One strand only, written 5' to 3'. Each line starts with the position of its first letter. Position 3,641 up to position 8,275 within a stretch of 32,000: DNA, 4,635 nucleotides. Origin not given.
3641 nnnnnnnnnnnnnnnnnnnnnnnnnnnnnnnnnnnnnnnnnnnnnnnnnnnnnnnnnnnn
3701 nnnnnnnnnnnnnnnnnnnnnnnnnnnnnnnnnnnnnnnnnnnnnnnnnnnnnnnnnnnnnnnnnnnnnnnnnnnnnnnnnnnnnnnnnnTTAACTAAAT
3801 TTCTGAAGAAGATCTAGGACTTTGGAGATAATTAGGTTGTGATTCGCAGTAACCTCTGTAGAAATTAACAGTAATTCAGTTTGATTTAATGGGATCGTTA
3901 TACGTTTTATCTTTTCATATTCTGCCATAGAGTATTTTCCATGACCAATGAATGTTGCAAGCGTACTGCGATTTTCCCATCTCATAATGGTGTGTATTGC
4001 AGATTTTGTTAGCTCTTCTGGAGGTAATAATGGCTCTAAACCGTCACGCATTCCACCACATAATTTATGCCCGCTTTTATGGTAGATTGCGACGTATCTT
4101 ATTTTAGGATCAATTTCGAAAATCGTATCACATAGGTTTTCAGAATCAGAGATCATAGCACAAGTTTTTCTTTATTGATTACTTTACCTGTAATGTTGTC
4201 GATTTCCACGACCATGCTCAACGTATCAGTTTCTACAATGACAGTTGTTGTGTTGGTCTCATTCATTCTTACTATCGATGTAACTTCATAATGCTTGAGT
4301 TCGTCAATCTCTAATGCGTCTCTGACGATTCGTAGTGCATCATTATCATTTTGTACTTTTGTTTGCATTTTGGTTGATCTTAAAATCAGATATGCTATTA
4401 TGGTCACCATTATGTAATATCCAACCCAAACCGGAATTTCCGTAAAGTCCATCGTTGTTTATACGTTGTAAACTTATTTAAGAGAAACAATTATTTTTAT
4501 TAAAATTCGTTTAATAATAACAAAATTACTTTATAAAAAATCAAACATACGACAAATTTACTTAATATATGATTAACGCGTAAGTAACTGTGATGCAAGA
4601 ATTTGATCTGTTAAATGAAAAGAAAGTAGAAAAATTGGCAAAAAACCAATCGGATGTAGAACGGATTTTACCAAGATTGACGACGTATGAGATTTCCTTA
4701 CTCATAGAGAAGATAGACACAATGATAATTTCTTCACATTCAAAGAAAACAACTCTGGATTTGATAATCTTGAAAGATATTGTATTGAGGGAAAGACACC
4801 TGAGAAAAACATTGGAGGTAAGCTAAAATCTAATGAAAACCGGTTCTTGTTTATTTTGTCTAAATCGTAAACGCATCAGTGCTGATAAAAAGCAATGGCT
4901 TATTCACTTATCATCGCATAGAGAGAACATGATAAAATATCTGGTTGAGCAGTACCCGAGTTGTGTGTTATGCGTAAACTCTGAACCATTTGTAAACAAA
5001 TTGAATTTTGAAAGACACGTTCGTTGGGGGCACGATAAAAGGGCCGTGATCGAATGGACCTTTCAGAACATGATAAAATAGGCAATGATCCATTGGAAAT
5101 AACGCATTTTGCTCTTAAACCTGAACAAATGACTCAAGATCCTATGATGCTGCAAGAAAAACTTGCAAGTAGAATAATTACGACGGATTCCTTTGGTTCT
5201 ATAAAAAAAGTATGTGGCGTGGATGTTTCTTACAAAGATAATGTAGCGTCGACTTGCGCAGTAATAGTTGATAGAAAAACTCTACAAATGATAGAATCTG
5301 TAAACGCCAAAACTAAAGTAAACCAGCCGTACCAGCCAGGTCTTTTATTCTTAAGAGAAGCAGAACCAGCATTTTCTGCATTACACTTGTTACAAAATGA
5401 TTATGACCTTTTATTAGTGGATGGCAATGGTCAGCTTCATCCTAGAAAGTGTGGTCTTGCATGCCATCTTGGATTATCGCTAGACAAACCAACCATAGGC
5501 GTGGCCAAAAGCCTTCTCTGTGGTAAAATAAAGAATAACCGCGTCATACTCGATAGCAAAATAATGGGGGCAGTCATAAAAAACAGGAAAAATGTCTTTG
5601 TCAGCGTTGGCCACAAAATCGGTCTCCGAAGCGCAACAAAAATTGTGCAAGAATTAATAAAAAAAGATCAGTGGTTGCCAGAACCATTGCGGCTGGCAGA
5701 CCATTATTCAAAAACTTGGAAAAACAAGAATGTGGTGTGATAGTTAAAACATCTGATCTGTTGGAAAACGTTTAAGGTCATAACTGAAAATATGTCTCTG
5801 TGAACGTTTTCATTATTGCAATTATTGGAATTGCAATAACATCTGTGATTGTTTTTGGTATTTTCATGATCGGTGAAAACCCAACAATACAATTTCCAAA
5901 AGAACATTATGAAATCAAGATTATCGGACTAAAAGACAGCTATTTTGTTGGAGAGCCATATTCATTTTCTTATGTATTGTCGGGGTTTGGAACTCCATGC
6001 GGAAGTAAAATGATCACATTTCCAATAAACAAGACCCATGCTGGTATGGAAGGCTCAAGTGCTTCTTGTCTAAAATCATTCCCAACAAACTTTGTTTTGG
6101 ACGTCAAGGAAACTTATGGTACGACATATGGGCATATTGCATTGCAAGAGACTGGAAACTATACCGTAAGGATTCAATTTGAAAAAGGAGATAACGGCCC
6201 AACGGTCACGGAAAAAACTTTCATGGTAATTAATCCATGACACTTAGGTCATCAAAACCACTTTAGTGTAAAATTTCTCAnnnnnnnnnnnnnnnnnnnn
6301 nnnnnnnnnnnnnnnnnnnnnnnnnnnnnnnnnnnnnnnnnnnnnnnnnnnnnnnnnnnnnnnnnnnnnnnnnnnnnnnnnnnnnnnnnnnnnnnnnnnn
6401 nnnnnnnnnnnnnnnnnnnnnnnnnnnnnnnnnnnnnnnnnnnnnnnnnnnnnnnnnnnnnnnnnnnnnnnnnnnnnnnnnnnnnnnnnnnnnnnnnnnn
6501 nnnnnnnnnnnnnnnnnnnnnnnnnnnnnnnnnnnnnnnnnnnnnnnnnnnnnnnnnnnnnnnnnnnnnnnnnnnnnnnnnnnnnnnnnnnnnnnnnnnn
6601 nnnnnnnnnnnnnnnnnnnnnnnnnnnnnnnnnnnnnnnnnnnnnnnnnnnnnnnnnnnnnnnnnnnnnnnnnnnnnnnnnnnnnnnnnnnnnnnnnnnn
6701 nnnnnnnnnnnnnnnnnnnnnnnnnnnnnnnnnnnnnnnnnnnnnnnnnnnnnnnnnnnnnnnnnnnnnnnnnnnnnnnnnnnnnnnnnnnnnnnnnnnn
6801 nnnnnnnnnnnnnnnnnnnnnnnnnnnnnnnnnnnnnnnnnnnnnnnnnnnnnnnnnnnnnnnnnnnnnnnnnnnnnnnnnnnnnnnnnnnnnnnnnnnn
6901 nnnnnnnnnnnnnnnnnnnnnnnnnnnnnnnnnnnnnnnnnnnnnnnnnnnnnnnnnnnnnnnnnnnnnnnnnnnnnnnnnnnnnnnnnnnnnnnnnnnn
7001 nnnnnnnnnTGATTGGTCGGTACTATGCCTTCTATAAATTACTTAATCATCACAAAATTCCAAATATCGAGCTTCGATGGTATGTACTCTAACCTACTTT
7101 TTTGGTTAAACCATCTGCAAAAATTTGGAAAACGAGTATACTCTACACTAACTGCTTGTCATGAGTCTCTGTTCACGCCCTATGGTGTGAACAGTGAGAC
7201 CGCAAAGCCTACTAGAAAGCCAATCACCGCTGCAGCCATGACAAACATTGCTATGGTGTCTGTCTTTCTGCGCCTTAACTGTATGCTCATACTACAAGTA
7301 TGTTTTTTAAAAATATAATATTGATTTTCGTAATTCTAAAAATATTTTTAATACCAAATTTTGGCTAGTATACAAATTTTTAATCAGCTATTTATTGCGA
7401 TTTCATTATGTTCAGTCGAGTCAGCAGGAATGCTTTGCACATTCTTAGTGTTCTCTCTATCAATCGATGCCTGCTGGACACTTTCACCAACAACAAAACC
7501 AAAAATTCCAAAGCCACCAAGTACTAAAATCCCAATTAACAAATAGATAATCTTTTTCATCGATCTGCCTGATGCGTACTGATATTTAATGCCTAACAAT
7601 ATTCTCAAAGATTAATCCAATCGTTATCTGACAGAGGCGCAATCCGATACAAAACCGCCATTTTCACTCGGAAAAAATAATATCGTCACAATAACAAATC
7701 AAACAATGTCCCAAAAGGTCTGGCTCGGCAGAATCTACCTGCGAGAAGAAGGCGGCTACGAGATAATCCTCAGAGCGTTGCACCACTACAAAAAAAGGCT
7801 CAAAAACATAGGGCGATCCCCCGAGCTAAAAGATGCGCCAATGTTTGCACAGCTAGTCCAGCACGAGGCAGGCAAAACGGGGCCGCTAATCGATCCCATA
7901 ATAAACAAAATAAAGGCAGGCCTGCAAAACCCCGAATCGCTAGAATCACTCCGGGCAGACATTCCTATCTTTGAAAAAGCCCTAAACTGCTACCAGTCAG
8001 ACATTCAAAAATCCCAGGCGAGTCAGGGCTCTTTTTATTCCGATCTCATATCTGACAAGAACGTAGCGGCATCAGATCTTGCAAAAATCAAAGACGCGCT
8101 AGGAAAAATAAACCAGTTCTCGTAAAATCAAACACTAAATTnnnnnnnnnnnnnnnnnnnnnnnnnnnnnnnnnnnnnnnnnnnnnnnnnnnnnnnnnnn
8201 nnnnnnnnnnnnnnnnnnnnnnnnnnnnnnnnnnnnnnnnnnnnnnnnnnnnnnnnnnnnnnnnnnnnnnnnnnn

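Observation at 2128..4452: Accessory TFB paralog bracketed by two paralogous Roadblock-like genes and zinc-ribbon micro-ORFs: a possible transcription-regulatory cassette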

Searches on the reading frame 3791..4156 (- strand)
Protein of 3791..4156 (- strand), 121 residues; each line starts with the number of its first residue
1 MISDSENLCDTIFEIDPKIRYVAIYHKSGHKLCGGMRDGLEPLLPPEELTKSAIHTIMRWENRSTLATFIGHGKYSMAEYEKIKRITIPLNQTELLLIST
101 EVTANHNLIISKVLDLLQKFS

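Call 3: search_protein_families(library=pfam, proteins=[window:3791-4156:-], max_evalue=1)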
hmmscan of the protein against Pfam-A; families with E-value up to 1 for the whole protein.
window:3791-4156:- (121 aa): 1 family
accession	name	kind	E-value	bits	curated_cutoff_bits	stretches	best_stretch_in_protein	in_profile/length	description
PF20364.3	DUF6659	-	1.4e-05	25.7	27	1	4-117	8-119/131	Family of unknown function (DUF6659)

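Call 88: search_protein_families(library=phrogs, proteins=[window:3791-4156:-], max_evalue=0.01)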
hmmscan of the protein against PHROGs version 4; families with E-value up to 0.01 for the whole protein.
window:3791-4156:- (121 aa): 0 families

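Call 89: search_protein_families(library=padloc, proteins=[window:3791-4156:-], max_evalue=0.001)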
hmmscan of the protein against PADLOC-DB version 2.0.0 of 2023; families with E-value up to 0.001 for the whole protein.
window:3791-4156:- (121 aa): 0 families

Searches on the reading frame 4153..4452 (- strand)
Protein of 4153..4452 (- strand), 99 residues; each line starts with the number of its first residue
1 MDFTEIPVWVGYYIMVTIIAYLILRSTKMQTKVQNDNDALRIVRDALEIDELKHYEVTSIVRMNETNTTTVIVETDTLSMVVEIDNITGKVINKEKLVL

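Call 3: search_protein_families(library=pfam, proteins=[window:4153-4452:-], max_evalue=1)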
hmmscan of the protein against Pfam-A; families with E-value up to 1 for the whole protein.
window:4153-4452:- (99 aa): 1 family
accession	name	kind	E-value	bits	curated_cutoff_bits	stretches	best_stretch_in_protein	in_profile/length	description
PF03073.20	TspO_MBR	-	0.13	12.4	24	1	7-34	41-68/145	TspO/MBR family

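Call 57: find_homologous_proteins(query=window:4153-4452:-, max_evalue=0.001)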
Query window:4153-4452:- (99 aa): 5 proteins with E <= 0.001 among 5 candidates.
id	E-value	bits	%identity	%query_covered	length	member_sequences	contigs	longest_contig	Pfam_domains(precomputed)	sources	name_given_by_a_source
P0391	6.9e-54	197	100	100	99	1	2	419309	-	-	-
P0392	1.3e-37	145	76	100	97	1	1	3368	-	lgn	-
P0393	1.1e-31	126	60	100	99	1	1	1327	-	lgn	-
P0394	4.7e-29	118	68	91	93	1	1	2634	-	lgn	-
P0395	2.9e-17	80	46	93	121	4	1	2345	-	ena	-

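Call 60: search_protein_families(library=pfam, proteins=[P0395, P0393], max_evalue=1)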
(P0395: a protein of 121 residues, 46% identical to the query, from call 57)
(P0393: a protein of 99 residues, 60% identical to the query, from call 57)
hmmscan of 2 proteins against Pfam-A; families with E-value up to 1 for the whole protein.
P0395 (121 aa): 1 family
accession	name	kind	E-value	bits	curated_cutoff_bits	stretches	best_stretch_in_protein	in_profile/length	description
PF11189.13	DUF2973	-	0.055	14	22.2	1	27-47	5-25/68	Protein of unknown function (DUF2973)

P0393 (99 aa): 0 families

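Call 61: find_encoding_contigs(protein=P0395, flank=5000, max_places=3)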
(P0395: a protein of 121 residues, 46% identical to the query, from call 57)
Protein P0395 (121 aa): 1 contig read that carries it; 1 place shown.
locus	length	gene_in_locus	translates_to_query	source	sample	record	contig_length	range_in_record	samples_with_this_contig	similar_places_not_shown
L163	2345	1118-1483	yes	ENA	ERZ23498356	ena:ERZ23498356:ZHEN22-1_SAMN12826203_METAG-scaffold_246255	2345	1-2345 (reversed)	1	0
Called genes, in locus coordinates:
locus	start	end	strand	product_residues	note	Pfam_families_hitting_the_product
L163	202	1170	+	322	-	PF02775:TPP_enzyme_C, PF12367:PFO_beta_C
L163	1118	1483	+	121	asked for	-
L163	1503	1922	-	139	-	-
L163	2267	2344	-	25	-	?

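Call 65: predict_structure(alignment_id=A3)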
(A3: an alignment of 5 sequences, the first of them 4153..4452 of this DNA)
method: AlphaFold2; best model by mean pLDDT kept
length: 99 residues; sequences in the alignment: 5
mean_pLDDT: 73.0   pTM: 0.51
mean pLDDT of the five models: 73.0, 71.2, 70.4, 69.7, 68.5
residues with pLDDT >= 90: 0; 70-90: 70; 50-70: 29; < 50: 0
segments of 3 or more residues with pLDDT < 50: none
pLDDT, mean of each block of 10 residues (from residue 1): 60 82 62 73 73 72 81 77 79 72
secondary structure, 60 per line:
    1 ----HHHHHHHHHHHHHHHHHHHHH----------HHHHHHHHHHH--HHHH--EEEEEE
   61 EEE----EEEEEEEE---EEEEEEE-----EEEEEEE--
elements in order: H5-25 H36-46 H49-52 E55-63 E68-75 E79-85 E91-97

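Call 70: fold_search(model_id=the predicted structure, library=pdb)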
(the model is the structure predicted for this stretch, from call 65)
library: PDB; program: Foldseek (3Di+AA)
matches with E <= 10: 934; with E <= 0.001: 0
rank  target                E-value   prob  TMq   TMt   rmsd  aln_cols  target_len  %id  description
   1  4exr                  2.6e-02  1.00  0.49  0.33   5.5        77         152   21  Crystal structure of a putative lipoprotein (CD1622) from Clostridium difficile 630 at 1.85 A resolution (released 2012-06-27)
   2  9s6c_B                1.1e-01  1.00  0.43  0.13   1.6        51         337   18  B12 Binding protein - BtuK1 (released 2025-09-17)
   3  9s6c_A                1.1e-01  1.00  0.43  0.13   1.6        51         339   18  B12 Binding protein - BtuK1 (released 2025-09-17)
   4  9s6c_C                1.4e-01  1.00  0.43  0.13   1.6        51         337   18  B12 Binding protein - BtuK1 (released 2025-09-17)
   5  7d11_MODEL_1_A        1.4e-01  0.95  0.40  0.48   5.1        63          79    8  Solution structure of a WKRY DNA-binding domain (released 2021-09-15)
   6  3nol                  1.6e-01  0.75  0.26  0.12  10.2        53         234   11  Crystal structure of Zymomonas mobilis Glutaminyl Cyclase (trigonal form) (released 2010-11-03)
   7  4r80_A                1.7e-01  0.98  0.50  0.62   3.8        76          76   14  Crystal Structure of a De Novo Designed Beta Sheet Protein, Cystatin Fold, Northeast Structural Genomics Consortium (N (released 2014-09-24)
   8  8ovw_P                1.7e-01  0.75  0.39  0.16  17.9       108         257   12  Cryo-EM structure of CBF1-CCAN bound topologically to centromeric DNA (released 2023-08-09)
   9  8ow1_P                1.9e-01  0.69  0.39  0.16  18.1       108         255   12  Cryo-EM structure of the yeast Inner kinetochore bound to a CENP-A nucleosome. (released 2023-08-09)
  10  4eqa_C                2.2e-01  0.99  0.35  0.24   1.5        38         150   16  Crystal structure of PA1844 in complex with PA1845 from Pseudomonas aeruginosa PAO1 (released 2012-09-12)
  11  4fgi_H                2.3e-01  0.99  0.37  0.26   1.5        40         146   15  Structure of the effector - immunity system Tse1 / Tsi1 from Pseudomonas aeruginosa (released 2012-06-20)
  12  8pxe_B                2.3e-01  0.90  0.37  0.43   3.3        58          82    7  Crystal structure of the N-terminal dimerisation domain of Hh1141 (released 2024-08-07)
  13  5boi                  2.4e-01  0.90  0.43  0.20   8.5        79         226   13  Bacillus megaterium YpeB C-terminal domain (released 2015-08-12)
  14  5trv                  2.7e-01  0.80  0.38  0.33   6.0        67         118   19  Crystal structure of a de novo designed protein with curved beta-sheet (released 2017-01-25)
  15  8tid_W                2.9e-01  0.99  0.40  0.04   2.2        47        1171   11  Combined linker domain of N-DRC and associated proteins Tetrahymena (released 2023-09-27)
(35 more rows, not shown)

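Call 88: search_protein_families(library=phrogs, proteins=[window:4153-4452:-], max_evalue=0.01)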
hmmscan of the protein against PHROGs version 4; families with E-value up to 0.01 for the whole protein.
window:4153-4452:- (99 aa): 0 families

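Call 89: search_protein_families(library=padloc, proteins=[window:4153-4452:-], max_evalue=0.001)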
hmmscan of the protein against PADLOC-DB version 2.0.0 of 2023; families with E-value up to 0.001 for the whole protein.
window:4153-4452:- (99 aa): 0 families

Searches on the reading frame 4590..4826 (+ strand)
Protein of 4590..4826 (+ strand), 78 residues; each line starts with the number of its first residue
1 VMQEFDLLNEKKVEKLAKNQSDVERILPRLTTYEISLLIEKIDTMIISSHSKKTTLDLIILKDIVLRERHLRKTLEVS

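Call 3: search_protein_families(library=pfam, proteins=[window:4590-4826:+], max_evalue=1)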
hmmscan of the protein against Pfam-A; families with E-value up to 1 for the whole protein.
window:4590-4826:+ (78 aa): 1 family
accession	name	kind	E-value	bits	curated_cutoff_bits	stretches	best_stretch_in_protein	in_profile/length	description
PF07307.16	HEPPP_synt_1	-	0.039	14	30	1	8-69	106-166/210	Heptaprenyl diphosphate synthase (HEPPP synthase) subunit 1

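Call 79: search_protein_families(library=pfam, proteins=[window:4593-4826:+], max_evalue=10)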
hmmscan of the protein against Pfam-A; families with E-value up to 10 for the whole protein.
window:4593-4826:+ (77 aa): 1 family
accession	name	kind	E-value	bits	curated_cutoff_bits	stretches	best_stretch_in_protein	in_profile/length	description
PF07307.16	HEPPP_synt_1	-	0.037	14.1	30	1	7-68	106-166/210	Heptaprenyl diphosphate synthase (HEPPP synthase) subunit 1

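Call 88: search_protein_families(library=phrogs, proteins=[window:4593-4826:+], max_evalue=0.01)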
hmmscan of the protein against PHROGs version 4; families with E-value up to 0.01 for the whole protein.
window:4593-4826:+ (77 aa): 0 families

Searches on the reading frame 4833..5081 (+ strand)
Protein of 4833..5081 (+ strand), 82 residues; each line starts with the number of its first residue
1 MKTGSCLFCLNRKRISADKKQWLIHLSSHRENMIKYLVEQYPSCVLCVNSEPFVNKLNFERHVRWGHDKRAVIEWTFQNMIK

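Call 3: search_protein_families(library=pfam, proteins=[window:4833-5081:+], max_evalue=1)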
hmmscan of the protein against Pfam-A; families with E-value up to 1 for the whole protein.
window:4833-5081:+ (82 aa): 2 families
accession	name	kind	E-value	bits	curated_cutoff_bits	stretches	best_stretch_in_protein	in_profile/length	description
PF25412.1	zf-C2H2_ZNF592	-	0.013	15.8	27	1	44-74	9-39/45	ZNF592-like C2H2 zinc finger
PF13894.12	zf-C2H2_4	-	0.92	10.8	27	0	43-64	2-21/24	C2H2-type zinc finger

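Call 79: search_protein_families(library=pfam, proteins=[window:4833-5081:+], max_evalue=10)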
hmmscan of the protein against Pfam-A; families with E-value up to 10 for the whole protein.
window:4833-5081:+ (82 aa): 2 families
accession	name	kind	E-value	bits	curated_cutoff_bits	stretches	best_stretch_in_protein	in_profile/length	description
PF25412.1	zf-C2H2_ZNF592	-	0.013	15.8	27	1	44-74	9-39/45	ZNF592-like C2H2 zinc finger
PF13894.12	zf-C2H2_4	-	0.92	10.8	27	1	43-64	2-21/24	C2H2-type zinc finger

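Call 88: search_protein_families(library=phrogs, proteins=[window:4833-5081:+], max_evalue=0.01)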
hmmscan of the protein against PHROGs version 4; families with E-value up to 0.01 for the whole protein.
window:4833-5081:+ (82 aa): 0 families

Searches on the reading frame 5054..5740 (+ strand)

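Call 3: search_protein_families(library=pfam, proteins=[window:5054-5740:+], max_evalue=1)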
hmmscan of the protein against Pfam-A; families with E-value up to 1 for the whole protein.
window:5054-5740:+ (228 aa): 2 families
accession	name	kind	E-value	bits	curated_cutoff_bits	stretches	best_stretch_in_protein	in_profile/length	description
PF04493.20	Endonuclease_5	-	2.8e-52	177.7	23.4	1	36-217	2-198/198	Endonuclease V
PF01949.23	Endo_dU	-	0.14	11.9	32.7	1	174-219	135-178/182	Endonuclease dU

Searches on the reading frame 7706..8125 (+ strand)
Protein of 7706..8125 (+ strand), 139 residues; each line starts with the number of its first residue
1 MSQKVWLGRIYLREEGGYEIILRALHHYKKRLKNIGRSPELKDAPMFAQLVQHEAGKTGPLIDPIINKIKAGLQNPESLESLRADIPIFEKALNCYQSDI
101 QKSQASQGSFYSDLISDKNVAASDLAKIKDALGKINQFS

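Call 39: search_protein_families(library=pfam, proteins=[window:7706-8125:+], max_evalue=0.001)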
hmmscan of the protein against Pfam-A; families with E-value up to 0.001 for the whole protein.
window:7706-8125:+ (139 aa): 0 families

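Call 60: search_protein_families(library=pfam, proteins=[window:7706-8125:+], max_evalue=1)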
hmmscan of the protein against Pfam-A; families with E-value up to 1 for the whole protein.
window:7706-8125:+ (139 aa): 3 families
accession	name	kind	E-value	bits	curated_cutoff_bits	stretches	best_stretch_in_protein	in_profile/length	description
PF04064.18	DUF384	-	0.026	14.9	24.6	1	8-30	11-32/55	Domain of unknown function (DUF384)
PF24992.1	DUF7777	-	0.027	15.1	27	1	79-131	34-87/135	Domain of unknown function (DUF7777)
PF07464.16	ApoLp-III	-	0.047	14.3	36.3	1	46-103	40-95/146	Apolipophorin-III precursor (apoLp-III)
